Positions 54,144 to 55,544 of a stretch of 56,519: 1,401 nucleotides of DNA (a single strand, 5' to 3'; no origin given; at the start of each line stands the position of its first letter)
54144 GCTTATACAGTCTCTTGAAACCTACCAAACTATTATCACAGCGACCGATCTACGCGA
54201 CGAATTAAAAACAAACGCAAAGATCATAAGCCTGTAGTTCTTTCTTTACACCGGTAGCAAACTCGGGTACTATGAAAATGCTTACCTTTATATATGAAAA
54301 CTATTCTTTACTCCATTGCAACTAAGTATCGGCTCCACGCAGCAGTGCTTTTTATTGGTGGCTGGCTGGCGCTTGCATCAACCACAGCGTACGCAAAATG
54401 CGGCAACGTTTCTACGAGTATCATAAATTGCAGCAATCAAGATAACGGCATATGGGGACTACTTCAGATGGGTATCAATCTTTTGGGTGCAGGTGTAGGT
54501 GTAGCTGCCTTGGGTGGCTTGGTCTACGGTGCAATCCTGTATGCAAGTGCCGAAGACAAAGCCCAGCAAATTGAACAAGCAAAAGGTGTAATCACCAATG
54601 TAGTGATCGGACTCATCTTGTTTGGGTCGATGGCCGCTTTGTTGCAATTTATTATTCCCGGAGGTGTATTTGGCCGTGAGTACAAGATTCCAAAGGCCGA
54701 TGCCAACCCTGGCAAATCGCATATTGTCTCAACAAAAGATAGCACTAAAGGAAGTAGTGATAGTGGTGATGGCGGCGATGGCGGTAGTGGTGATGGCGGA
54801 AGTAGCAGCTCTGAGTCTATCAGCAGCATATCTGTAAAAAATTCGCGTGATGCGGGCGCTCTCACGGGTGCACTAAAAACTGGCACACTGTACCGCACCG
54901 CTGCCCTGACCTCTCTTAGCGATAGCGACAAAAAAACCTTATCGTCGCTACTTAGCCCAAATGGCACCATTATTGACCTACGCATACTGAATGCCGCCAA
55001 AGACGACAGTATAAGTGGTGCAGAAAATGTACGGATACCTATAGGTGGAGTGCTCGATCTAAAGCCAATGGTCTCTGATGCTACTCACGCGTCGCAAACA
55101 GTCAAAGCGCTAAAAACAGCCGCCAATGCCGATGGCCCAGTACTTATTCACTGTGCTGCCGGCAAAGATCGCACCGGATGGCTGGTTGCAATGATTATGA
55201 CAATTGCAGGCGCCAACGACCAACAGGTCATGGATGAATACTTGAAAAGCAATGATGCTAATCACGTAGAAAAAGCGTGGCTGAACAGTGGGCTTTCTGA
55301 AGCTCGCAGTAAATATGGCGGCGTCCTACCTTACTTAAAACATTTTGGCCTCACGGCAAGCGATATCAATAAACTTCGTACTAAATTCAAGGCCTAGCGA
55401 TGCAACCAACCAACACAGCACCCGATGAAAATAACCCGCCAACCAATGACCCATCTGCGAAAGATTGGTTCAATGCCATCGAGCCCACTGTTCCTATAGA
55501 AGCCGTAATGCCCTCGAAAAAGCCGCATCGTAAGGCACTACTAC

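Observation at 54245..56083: Self-contained two-gene unit: T4SS-pilin-like (VirB2/TrbC) domain fused to a CX5R tyrosine phosphatase, plus an OmpA-like anchored partner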

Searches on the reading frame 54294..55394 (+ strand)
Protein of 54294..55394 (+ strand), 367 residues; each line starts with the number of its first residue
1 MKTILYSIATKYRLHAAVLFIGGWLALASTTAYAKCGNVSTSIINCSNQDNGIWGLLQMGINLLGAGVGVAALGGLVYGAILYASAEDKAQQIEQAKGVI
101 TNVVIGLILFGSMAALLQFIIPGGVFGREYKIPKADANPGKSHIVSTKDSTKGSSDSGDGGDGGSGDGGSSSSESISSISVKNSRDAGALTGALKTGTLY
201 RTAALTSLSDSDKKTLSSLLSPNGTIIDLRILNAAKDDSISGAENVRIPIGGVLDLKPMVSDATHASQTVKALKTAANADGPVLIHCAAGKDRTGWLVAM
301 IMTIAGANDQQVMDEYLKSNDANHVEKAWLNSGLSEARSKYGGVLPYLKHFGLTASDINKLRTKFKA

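Call 3: search_protein_families(library=pfam, proteins=[window:54294-55394:+], max_evalue=1)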
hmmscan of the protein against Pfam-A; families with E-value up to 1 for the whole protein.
window:54294-55394:+ (367 aa): 11 families
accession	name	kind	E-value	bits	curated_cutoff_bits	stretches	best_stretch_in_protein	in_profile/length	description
PF13350.11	Y_phosphatase3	-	5.9e-33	115.2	22.2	1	180-365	5-238/240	Tyrosine phosphatase family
PF22784.1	PTP-SAK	-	4.9e-07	30.3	27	1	265-324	72-134/153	Swiss Army Knife protein, DSP-PTPase phosphatase domain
PF00782.25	DSPc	-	1.6e-05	25.1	33.5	1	257-313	50-107/133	Dual specificity phosphatase, catalytic domain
PF03162.18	Y_phosphatase2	-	1.9e-05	24.8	27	1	268-328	78-141/165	Tyrosine phosphatase family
PF18895.5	T4SS_pilin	-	5.3e-05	23.7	26.6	1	63-120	15-71/71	Type IV secretion system pilin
PF00102.32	Y_phosphatase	-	5.6e-05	23.3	20.9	1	264-313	152-202/234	Protein-tyrosine phosphatase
PF22785.1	Tc-R-P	-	0.00015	22.7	27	1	263-306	62-105/106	Polymorphic toxin system, DSP-PTPase phosphatase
PF22741.1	PTP-NADK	-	0.0013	18.6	27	1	225-324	51-154/163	DSP-PTPase phosphatase fused to NAD+ Kinase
PF23396.1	DUF7103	-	0.082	13.3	27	1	63-112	30-78/159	Family of unknown function (DUF7103)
PF06602.19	Myotub-related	-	0.097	12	25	1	272-303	224-255/352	Myotubularin-like phosphatase domain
PF13373.11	Dsc3_C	-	0.18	12.4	25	0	348-366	6-24/145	DSC E3 ubiquitin ligase complex subunit 3, C-terminal domain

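Call 4: search_protein_families(library=ncbifam, proteins=[window:54294-55394:+], max_evalue=1)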
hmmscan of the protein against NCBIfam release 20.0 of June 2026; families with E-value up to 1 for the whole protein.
window:54294-55394:+ (367 aa): 2 families
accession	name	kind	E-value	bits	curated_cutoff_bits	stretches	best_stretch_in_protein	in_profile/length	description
NF045849.1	ICE_MMCAP2_0565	equivalog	0.043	13.5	40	1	63-121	16-77/80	Mbov_0395 family pilin-like conjugal transfer protein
NF009025.0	PRK12361.1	equivalog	0.069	11.3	505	1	260-302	154-196/546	hypothetical protein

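Call 9: find_homologous_proteins(query=window:54294-55394:+)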
Query window:54294-55394:+ (367 aa): 944 proteins with E <= 0.001 among 8000 candidates; the best 120 are listed.
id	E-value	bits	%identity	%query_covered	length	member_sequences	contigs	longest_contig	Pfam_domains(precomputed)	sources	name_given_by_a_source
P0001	7.8e-191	652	100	84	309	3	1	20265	PF13350.12,PF22784.2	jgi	-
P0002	3.8e-106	373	54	93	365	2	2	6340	PF13350.12,PF22784.2,PF22741.2,PF22785.2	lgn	-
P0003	2.1e-94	335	50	92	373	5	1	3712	PF13350.12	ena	-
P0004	4.3e-93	330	51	93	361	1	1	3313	PF13350.12,PF22784.2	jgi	jgi:hypothetical protein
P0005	1.5e-92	329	49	93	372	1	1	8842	PF13350.12,PF22784.2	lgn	-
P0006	2.8e-91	324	50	92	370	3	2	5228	PF13350.12,PF22784.2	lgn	-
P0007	3.3e-91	324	48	93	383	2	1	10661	PF13350.12,PF22784.2,PF22741.2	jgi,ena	-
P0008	2.6e-90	321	49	91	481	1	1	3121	PF13350.12,PF22784.2,PF00782.26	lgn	-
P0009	4.4e-90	321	46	98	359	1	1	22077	PF13350.12,PF22784.2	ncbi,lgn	-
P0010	2.2e-89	318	50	91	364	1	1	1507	PF13350.12,PF22784.2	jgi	jgi:hypothetical protein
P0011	3.6e-89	318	49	96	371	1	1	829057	PF13350.12,PF22784.2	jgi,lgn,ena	-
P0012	7.4e-89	316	50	96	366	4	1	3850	PF13350.12,PF22784.2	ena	-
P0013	1.4e-88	316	49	96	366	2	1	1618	PF13350.12,PF22784.2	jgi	-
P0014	4.1e-88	314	47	93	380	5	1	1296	PF13350.12,PF22784.2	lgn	-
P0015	1.8e-87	312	48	93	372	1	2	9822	PF13350.12,PF22784.2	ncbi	-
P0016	2.4e-87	312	47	91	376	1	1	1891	PF13350.12,PF22784.2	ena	-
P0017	4.5e-87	311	50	93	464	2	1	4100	PF13350.12,PF22784.2,PF22785.2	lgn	-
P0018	1.6e-86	309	50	90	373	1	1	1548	PF13350.12,PF22784.2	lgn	-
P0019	1.9e-86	309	44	99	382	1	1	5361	PF13350.12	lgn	-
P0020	7.0e-86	307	51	90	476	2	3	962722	PF13350.12,PF22784.2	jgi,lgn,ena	-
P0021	7.1e-86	307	49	93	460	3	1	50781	PF13350.12,PF22784.2,PF22785.2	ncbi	-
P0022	1.5e-84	302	43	99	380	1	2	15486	PF13350.12,PF22784.2,PF00782.26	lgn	-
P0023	7.1e-84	300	48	93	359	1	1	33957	PF13350.12,PF22784.2,PF22741.2,PF22785.2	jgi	jgi:protein-tyrosine phosphatase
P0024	9.2e-84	300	48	94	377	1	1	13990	PF13350.12,PF22784.2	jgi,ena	-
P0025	3.1e-83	298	46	95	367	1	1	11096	PF13350.12,PF22784.2,PF18895.6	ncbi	-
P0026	6.5e-83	297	43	68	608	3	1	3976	PF13350.12,PF22784.2,PF03162.19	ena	-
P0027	3.7e-82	294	48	90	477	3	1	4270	PF13350.12,PF22784.2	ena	-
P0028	1.5e-81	292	46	93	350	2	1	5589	PF13350.12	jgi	-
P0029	7.0e-81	290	43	100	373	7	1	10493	PF13350.12,PF22784.2,PF18895.6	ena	-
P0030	3.0e-80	288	44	69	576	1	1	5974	PF13350.12,PF22784.2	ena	-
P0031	3.6e-80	288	42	96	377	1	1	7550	PF13350.12,PF22784.2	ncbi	-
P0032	5.3e-80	287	47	92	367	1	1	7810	PF13350.12,PF22784.2,PF18895.6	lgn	-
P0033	6.8e-78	280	50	54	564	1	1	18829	PF13350.12,PF22784.2,PF13472.13,PF00657.29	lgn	-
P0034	4.3e-77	278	44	96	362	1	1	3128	PF13350.12,PF22784.2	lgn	-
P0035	2.8e-75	272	42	93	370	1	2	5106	PF13350.12,PF22784.2,PF03162.19,PF00102.33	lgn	-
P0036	3.0e-75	272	43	90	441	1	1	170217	PF13350.12,PF18895.6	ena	-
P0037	1.5e-74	269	47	91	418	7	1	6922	PF13350.12,PF22784.2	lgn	-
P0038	5.0e-73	264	44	93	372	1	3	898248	PF13350.12,PF22784.2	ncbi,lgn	ncbi:MAG TPA: tyrosine-protein phosphatase [Candidatus Saccharimonadales bacterium]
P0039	5.0e-67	245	42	88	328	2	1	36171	PF13350.12,PF22784.2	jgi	jgi:protein-tyrosine phosphatase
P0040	2.7e-64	236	39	91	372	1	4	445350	PF13350.12,PF22784.2,PF03162.19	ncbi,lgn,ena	-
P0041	5.2e-56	208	45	54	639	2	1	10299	PF13350.12,PF22784.2,PF03372.30,PF18895.6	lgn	-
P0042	8.7e-54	201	45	52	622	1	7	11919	PF13350.12,PF22784.2,PF03372.30,PF18895.6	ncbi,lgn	-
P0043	2.4e-52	196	42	52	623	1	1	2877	PF13350.12,PF22784.2,PF03372.30,PF18895.6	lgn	-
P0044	3.8e-52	196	38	98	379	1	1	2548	PF13350.12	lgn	-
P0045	4.8e-52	195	54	51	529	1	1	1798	PF13350.12,PF22784.2,PF03372.30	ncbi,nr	ncbi:tyrosine-protein phosphatase, partial [Candidatus Saccharibacteria bacterium]|nr:tyrosine-prote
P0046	4.2e-50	189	42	52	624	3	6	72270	PF13350.12,PF22784.2,PF03372.30,PF18895.6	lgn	-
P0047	3.0e-46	176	36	29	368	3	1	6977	PF13350.12,PF22784.2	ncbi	-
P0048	5.2e-46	176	41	54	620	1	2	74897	PF13350.12,PF03372.30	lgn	-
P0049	1.2e-43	168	36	95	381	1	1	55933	PF13350.12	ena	-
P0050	3.7e-43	166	35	100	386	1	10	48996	PF13350.12,PF22784.2,PF18895.6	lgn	-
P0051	3.7e-41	160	34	93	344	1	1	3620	PF13350.12,PF22784.2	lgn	-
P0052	3.0e-34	137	46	51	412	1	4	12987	PF13350.12,PF22784.2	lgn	-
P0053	7.9e-32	129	54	28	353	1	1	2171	PF03009.24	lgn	-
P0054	8.9e-30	122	40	55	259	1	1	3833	PF13350.12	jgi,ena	-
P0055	1.6e-26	112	52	29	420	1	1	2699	-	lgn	-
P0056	1.1e-23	102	58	25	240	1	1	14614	-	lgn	-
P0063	3.5e-22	97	57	25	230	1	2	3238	PF18895.6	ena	-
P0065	8.3e-22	96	58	25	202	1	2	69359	-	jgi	jgi:hypothetical protein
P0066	1.1e-21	96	34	52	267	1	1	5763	PF13350.12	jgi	jgi:protein tyrosine/serine phosphatase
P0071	3.7e-20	91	54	25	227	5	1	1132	-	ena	-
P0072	1.0e-19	89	36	51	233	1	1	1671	PF13350.12,PF22784.2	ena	-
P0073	1.3e-19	89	42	25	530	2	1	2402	PF13350.12,PF03372.30,PF18895.6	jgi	jgi:endonuclease/exonuclease/phosphatase family metal-dependent hydrolase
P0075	6.0e-19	87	34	47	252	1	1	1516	PF13350.12,PF22784.2,PF03162.19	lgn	-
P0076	1.3e-18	86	34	51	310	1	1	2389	PF13350.12,PF22784.2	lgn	-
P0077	1.5e-16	79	34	51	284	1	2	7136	PF13350.12,PF03162.19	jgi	jgi:protein-tyrosine phosphatase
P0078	1.7e-16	79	34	47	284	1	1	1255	PF13350.12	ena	-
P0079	1.7e-16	79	31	47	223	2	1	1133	PF13350.12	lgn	-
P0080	5.1e-16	77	32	48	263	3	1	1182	PF13350.12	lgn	-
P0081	5.2e-16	77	33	47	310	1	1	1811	PF13350.12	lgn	-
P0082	5.5e-16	77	32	46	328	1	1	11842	PF13350.12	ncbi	-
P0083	1.9e-15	75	34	47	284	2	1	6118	PF13350.12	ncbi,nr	ncbi:MAG TPA: tyrosine-protein phosphatase [Propionicimonas sp.]|nr:tyrosine-protein phosphatase [Pr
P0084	2.1e-15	75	33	51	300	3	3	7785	PF13350.12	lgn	-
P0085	2.9e-15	74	34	47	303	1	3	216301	PF13350.12,PF22784.2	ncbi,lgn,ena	-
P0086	2.4e-14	71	33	47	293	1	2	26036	PF13350.12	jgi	-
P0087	2.6e-14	71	34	47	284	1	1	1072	PF13350.12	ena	-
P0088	3.4e-14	71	30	47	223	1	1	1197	PF13350.12,PF22784.2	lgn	-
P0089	6.9e-14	70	35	51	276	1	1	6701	PF13350.12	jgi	jgi:protein-tyrosine phosphatase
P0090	6.5e-13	67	31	45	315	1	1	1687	PF13350.12,PF00111.33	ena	-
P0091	3.0e-12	65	58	18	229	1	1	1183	PF18895.6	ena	-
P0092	4.9e-12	64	31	47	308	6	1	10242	PF13350.12,PF22784.2,PF03162.19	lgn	-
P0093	1.1e-11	63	31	40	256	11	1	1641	PF13350.12,PF22784.2,PF22785.2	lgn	-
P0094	2.7e-11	61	32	39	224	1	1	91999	PF13350.12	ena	-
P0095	2.8e-11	61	30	51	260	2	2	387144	PF13350.12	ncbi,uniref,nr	ncbi:tyrosine-protein phosphatase [Speluncibacter jeojiensis]|uniref:Tyrosine-protein phosphatase n=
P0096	5.7e-11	60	32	40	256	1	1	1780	PF13350.12,PF22784.2,PF22785.2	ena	-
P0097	5.9e-11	60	51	16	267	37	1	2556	PF13350.12,PF22784.2,PF22785.2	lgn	-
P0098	6.1e-11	60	34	40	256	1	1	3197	PF13350.12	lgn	-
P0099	6.9e-11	60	31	40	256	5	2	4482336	PF13350.12,PF22784.2,PF22785.2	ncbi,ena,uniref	ncbi:tyrosine-protein phosphatase [Caulobacter sp.]|uniref:tyrosine-protein phosphatase n=1 Tax=Caul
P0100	7.9e-11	60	27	52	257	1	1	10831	PF13350.12,PF22785.2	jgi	jgi:protein tyrosine/serine phosphatase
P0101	8.8e-11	60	32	40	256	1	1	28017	PF13350.12,PF22784.2,PF22785.2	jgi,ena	-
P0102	9.7e-11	60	33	26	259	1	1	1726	PF13350.12,PF22785.2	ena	-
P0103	9.8e-11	60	33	41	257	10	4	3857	PF13350.12,PF22784.2,PF22785.2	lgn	-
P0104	1.1e-10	59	31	40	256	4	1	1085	PF13350.12,PF22784.2,PF22785.2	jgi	jgi:protein tyrosine/serine phosphatase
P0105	1.2e-10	59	28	50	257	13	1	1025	PF13350.12,PF22784.2,PF22785.2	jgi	jgi:protein tyrosine/serine phosphatase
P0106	1.3e-10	59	30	42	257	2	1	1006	PF13350.12,PF22784.2,PF22785.2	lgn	-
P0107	1.6e-10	59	29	42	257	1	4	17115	PF13350.12,PF22784.2,PF22785.2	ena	-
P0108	1.8e-10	59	31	40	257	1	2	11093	PF13350.12,PF22784.2,PF22741.2,PF22785.2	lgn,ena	-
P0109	1.8e-10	59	27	52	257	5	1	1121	PF13350.12,PF22785.2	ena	-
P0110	1.9e-10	59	32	42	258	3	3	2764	PF13350.12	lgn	-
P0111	1.9e-10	59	32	40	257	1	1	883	PF13350.12,PF22784.2,PF22785.2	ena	-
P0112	2.1e-10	59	29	40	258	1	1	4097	PF13350.12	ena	-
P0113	2.1e-10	59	28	50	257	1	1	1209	PF13350.12,PF22784.2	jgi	jgi:protein tyrosine/serine phosphatase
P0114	2.4e-10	58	30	40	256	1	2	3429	PF13350.12,PF22784.2,PF22785.2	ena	-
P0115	2.4e-10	58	31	40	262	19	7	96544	PF13350.12,PF22784.2,PF22785.2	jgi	jgi:protein-tyrosine phosphatase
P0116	2.5e-10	58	30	44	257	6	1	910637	PF13350.12,PF22785.2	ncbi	ncbi:tyrosine-protein phosphatase [Caulobacter sp. LARHSG274]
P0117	2.6e-10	58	31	40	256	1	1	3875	PF13350.12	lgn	-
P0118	2.8e-10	58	33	39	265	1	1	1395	PF13350.12,PF22784.2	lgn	-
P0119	4.7e-10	57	28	50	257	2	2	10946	PF13350.12,PF22784.2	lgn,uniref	uniref:Protein tyrosine/serine phosphatase n=1 Tax=Caulobacter sp. (strain K31) TaxID=366602 RepID=B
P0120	5.1e-10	57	30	34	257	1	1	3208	PF13350.12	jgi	jgi:protein tyrosine/serine phosphatase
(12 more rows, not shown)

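Call 10: find_encoding_contigs(protein=P0001, flank=10000, max_places=4)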
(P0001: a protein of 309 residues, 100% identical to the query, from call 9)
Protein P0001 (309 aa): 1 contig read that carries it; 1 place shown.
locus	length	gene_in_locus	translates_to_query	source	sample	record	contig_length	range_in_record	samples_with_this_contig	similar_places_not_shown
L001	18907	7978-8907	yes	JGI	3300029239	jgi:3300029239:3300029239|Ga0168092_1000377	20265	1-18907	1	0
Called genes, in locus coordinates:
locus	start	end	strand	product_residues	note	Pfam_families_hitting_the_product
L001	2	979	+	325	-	?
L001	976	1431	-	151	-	PF03449:GreA_GreB_N, PF01272:GreA_GreB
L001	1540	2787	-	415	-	PF00587:tRNA-synt_2b, PF03129:HGTP_anticodon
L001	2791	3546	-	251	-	PF02517:Rce1-like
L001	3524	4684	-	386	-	PF02163:Peptidase_M50, PF00595:PDZ (weak), PF13180:PDZ_2, PF17820:PDZ_6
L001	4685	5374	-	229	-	PF01255:Prenyltransf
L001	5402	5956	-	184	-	PF01765:RRF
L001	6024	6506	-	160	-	-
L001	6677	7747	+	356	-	PF00005:ABC_tran (weak), PF02463:SMC_N, PF13175:AAA_15, PF13476:AAA_23, PF13304:AAA_21 (faint)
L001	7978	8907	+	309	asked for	PF13350:Y_phosphatase3, PF22784:PTP-SAK (weak)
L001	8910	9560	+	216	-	-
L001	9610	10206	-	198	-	PF00889:EF_TS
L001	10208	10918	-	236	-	PF00318:Ribosomal_S2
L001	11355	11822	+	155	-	PF01197:Ribosomal_L31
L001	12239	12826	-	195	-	-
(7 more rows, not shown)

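Call 11: search_solved_structures(query=window:54294-55394:+, max_evalue=0.01, show_alignments=2)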
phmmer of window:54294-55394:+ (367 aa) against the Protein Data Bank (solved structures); distinct sequences matched with E-value up to 0.01: 15.
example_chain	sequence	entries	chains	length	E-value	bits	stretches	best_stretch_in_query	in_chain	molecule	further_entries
7q58_A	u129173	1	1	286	5.3e-11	45.6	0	36-80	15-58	SAKe6BR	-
8dhi_A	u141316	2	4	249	5.7e-11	45.5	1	280-322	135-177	TYR_PHOSPHATASE_2 domain-containing protein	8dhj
1ywf_A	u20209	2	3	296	1.4e-10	44.2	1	271-324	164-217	PHOSPHOTYROSINE PROTEIN PHOSPHATASE PTPB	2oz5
7onh_A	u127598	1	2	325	1.5e-05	27.7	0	21-91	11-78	SAKe6BE-L3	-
4bpc_A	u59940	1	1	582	7.2e-05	25.4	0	274-315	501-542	RECEPTOR-TYPE TYROSINE-PROTEIN PHOSPHATASE S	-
2fh7_A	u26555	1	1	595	0.00016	24.3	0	274-315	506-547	Receptor-type tyrosine-protein phosphatase S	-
3sr9_A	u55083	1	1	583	0.00021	23.9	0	274-312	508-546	Receptor-type tyrosine-protein phosphatase S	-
1lar_A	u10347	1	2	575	0.00037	23.1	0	274-315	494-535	PROTEIN (LAR)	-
6kr4_A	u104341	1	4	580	0.00038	23.1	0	274-315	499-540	Receptor-type tyrosine-protein phosphatase F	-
2m3v_A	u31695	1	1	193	0.00063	22.3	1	261-316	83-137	Putative uncharacterized protein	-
6byf_A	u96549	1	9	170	0.00066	22.3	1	256-318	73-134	Tyrosine-protein phosphatase SIW14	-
4r0s_A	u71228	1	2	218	0.00079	22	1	263-315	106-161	Protein tyrosine phosphatase TpbA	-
2jjd_A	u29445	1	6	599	0.001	21.6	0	279-315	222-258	RECEPTOR-TYPE TYROSINE-PROTEIN PHOSPHATASE EPSILON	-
8pjy_A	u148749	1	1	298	0.0035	19.9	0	49-88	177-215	SAKe6EEref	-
6j6u_A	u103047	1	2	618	0.0093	18.5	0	274-300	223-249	Receptor-type tyrosine-protein phosphatase zeta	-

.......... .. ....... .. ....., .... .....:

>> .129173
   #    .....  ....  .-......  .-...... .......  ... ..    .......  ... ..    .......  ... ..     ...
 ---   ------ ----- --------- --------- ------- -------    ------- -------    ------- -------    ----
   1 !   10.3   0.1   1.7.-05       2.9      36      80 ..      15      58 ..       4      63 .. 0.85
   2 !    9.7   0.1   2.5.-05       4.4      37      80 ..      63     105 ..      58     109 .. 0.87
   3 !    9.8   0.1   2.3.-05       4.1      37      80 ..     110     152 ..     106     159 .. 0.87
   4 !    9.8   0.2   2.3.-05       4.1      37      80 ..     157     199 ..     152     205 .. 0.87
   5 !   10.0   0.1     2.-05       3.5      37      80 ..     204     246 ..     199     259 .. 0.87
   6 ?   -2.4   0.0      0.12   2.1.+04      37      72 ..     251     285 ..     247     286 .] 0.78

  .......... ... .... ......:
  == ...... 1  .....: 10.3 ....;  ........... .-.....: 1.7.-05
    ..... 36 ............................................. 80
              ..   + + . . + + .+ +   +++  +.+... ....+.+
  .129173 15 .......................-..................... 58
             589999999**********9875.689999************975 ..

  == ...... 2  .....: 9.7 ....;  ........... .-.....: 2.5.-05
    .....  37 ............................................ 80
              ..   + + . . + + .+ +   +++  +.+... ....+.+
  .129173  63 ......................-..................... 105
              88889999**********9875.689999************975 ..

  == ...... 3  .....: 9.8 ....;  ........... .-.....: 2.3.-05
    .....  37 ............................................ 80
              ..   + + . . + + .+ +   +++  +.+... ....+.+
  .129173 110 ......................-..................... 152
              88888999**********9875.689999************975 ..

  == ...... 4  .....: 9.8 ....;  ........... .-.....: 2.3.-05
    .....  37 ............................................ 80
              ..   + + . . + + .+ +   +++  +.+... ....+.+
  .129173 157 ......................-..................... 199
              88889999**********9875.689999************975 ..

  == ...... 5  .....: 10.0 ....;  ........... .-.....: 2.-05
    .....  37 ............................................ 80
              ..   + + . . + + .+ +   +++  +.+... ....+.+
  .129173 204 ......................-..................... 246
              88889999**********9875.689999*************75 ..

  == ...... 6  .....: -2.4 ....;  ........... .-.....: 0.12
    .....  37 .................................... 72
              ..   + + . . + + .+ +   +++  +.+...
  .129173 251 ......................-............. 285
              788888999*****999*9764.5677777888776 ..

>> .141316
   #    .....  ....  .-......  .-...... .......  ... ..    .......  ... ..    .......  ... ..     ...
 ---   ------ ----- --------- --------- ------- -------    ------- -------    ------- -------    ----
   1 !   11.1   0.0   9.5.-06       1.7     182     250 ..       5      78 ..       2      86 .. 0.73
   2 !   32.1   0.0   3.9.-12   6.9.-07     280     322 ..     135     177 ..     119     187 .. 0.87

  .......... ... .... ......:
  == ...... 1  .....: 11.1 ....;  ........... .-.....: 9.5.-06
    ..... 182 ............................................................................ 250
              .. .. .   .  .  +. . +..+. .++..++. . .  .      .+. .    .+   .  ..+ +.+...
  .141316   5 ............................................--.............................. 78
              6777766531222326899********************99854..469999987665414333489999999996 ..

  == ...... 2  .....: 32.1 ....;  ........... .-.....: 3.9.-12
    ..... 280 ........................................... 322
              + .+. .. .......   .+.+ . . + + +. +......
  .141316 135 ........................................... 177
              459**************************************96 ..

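Call 12: find_encoding_contigs(protein=P0011, flank=8000, max_places=2)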
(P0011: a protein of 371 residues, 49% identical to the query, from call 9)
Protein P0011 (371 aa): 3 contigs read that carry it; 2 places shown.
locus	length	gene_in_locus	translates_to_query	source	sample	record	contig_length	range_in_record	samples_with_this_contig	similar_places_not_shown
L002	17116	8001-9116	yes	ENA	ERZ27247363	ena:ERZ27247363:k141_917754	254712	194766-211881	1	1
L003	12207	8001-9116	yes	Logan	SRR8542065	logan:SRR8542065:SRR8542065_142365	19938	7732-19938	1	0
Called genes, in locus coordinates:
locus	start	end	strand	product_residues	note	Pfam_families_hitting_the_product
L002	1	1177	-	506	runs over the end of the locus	PF01336:tRNA_anti-codon, PF00152:tRNA-synt_2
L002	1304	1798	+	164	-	-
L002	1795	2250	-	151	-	PF03449:GreA_GreB_N, PF01272:GreA_GreB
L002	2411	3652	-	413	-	PF00587:tRNA-synt_2b, PF03129:HGTP_anticodon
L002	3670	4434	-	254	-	PF02517:Rce1-like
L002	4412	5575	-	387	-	PF02163:Peptidase_M50, PF13180:PDZ_2, PF17820:PDZ_6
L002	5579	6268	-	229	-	PF01255:Prenyltransf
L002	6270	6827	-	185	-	PF01765:RRF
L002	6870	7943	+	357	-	PF02463:SMC_N, PF13175:AAA_15, PF13476:AAA_23, PF13555:AAA_29 (weak), PF13304:AAA_21 (weak)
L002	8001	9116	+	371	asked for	PF13350:Y_phosphatase3, PF22784:PTP-SAK (faint)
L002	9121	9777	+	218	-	-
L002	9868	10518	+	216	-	PF00657:Lipase_GDSL (faint), PF13472:Lipase_GDSL_2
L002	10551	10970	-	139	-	-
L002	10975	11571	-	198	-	PF00889:EF_TS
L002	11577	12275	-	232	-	PF00318:Ribosomal_S2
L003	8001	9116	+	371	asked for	PF13350:Y_phosphatase3, PF22784:PTP-SAK (faint)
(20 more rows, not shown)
